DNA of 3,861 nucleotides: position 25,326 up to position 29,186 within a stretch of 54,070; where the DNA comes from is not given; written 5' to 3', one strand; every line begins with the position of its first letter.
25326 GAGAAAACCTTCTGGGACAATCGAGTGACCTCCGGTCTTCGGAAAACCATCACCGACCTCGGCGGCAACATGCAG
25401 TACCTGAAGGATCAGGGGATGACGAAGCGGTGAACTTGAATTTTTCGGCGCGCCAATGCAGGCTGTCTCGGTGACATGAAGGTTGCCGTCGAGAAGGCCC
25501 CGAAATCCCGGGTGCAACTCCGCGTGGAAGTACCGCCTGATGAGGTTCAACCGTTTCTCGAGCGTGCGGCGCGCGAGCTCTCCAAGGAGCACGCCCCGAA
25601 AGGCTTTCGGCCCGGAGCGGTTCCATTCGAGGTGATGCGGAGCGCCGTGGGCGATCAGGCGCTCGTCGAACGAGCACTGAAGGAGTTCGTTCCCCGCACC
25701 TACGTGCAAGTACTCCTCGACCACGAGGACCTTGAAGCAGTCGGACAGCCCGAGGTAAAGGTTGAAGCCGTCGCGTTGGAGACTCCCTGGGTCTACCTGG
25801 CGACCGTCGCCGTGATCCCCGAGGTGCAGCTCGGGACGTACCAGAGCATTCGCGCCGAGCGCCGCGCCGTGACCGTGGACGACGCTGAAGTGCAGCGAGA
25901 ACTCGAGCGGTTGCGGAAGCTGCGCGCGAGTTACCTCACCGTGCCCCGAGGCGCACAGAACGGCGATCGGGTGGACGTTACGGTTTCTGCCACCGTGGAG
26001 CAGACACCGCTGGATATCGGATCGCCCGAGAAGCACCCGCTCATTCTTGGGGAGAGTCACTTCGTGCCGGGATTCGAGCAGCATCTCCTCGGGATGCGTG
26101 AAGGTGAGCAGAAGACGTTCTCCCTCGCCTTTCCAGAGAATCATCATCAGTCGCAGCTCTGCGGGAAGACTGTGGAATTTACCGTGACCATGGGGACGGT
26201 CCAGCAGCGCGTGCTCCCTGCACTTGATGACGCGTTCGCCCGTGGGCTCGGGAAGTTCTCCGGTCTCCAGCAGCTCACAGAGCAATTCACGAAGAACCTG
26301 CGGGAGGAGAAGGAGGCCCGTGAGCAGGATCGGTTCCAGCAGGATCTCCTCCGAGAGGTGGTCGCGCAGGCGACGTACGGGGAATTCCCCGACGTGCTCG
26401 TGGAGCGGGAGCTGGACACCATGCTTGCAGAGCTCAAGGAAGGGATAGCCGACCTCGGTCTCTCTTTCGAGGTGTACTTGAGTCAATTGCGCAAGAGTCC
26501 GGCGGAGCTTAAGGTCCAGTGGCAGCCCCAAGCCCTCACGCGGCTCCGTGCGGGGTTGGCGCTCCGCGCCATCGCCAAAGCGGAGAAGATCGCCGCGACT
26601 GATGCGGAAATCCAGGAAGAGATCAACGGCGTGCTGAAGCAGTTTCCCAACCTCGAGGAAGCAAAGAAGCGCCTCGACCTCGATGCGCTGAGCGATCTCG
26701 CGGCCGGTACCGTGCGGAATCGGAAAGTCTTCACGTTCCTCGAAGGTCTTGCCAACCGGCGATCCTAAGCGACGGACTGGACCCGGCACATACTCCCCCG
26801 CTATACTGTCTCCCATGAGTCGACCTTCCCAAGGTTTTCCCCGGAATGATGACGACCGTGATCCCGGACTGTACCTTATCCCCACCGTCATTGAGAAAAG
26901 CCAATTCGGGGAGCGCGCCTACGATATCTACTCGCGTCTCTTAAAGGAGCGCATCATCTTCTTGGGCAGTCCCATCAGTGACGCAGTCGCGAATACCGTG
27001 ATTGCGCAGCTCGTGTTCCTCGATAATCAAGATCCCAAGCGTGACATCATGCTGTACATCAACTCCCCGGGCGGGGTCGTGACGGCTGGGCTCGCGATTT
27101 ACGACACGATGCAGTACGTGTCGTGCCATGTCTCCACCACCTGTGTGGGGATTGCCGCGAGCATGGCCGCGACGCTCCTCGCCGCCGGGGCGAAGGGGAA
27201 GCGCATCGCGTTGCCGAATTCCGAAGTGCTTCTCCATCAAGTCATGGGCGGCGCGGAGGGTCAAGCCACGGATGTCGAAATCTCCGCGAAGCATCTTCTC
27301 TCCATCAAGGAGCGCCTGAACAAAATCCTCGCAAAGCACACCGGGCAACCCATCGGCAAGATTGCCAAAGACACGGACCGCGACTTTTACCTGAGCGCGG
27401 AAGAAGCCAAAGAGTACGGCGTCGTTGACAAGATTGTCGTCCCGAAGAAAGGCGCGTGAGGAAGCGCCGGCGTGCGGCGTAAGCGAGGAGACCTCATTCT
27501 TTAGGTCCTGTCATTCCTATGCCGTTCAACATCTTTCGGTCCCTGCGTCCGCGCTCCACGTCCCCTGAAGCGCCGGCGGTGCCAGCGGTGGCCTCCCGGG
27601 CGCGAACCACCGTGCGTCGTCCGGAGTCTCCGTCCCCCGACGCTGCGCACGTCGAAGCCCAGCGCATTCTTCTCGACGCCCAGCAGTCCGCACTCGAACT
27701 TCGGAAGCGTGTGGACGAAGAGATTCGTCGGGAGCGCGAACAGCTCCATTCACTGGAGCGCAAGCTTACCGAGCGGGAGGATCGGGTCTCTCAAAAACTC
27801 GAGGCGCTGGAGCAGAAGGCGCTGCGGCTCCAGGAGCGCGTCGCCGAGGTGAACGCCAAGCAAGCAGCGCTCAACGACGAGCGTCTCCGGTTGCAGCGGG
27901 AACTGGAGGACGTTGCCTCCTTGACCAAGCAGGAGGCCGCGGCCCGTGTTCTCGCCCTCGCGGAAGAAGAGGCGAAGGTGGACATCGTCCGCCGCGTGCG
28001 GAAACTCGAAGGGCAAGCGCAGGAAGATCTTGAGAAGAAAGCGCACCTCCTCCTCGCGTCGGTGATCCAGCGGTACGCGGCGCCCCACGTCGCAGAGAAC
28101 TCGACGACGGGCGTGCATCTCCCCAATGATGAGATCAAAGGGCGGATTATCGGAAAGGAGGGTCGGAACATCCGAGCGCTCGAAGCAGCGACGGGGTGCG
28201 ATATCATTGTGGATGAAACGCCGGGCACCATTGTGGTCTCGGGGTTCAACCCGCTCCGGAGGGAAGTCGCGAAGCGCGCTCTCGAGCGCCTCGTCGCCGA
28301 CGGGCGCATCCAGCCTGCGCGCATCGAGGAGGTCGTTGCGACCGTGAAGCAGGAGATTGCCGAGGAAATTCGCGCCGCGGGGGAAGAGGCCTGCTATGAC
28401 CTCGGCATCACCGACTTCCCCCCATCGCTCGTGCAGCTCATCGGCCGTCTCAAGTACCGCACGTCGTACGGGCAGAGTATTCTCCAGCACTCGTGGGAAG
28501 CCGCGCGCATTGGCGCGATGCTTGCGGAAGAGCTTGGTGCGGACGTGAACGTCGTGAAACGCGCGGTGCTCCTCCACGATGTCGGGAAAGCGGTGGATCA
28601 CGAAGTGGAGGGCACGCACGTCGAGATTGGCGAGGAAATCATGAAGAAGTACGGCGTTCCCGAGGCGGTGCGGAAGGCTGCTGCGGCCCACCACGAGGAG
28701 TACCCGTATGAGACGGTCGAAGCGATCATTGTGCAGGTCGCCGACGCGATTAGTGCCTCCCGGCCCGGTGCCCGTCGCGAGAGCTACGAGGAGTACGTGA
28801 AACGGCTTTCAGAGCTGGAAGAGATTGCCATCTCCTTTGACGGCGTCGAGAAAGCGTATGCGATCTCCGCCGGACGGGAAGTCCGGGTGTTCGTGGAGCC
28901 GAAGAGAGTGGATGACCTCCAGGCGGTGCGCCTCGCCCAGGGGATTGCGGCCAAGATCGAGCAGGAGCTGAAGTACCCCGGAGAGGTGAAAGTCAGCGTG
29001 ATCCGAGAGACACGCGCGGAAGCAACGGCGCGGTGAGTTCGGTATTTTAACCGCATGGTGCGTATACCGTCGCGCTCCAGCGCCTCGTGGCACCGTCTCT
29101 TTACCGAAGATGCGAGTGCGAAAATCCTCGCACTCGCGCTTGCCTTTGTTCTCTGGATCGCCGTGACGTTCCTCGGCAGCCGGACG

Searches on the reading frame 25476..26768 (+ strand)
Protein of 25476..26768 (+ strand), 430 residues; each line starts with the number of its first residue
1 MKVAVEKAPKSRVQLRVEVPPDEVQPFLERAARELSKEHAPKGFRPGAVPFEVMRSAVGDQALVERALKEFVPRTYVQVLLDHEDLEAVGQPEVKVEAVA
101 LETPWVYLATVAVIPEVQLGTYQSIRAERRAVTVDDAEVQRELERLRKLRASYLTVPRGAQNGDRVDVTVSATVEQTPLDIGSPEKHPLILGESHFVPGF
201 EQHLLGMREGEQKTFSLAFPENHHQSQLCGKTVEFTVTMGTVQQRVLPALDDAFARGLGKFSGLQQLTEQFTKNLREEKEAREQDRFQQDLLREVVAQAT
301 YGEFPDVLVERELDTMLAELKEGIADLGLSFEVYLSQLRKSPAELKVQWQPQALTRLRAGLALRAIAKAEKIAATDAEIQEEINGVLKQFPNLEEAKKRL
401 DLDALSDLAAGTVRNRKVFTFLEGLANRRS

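Call 25: search_protein_families(library=pfam, proteins=[window:25476-26768:+])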
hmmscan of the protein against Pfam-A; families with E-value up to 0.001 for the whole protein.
window:25476-26768:+ (430 aa): 3 families
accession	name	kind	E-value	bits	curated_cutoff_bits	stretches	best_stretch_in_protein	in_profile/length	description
PF05697.18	Trigger_N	-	3.5e-31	108.9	22.2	1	1-146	1-144/144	Bacterial trigger factor protein (TF)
PF05698.19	Trigger_C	-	5.2e-25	88.8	22.7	1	264-422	2-160/162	Bacterial trigger factor protein (TF) C-terminus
PF00254.34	FKBP_C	-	3.5e-09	37.3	21.1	1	158-239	3-93/94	FKBP-type peptidyl-prolyl cis-trans isomerase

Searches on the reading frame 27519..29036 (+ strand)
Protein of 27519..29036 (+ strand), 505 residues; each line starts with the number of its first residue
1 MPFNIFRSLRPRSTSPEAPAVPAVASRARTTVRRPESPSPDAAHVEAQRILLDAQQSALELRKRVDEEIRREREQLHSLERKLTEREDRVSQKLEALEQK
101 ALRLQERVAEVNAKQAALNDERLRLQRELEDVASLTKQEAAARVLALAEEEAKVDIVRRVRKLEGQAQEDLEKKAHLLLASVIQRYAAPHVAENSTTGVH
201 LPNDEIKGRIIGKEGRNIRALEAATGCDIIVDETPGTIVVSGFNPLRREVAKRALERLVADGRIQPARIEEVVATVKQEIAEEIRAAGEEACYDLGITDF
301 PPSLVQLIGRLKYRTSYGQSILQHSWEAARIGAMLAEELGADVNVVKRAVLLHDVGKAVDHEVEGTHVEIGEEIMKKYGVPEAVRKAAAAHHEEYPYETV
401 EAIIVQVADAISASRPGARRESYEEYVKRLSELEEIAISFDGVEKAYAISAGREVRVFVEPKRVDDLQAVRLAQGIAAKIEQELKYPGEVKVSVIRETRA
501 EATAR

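Call 25: search_protein_families(library=pfam, proteins=[window:27519-29036:+])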
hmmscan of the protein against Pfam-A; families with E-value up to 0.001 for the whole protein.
window:27519-29036:+ (505 aa): 3 families
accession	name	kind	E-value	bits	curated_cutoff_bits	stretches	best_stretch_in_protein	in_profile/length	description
PF01966.28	HD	-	7e-21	75.1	22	1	322-413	2-115/116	HD domain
PF12072.13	RNase_Y_N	-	5.1e-19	68.9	32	1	44-190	48-201/201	RNase Y N-terminal region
PF00013.35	KH_1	-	2.3e-10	40.5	21.5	1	199-256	4-65/66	KH domain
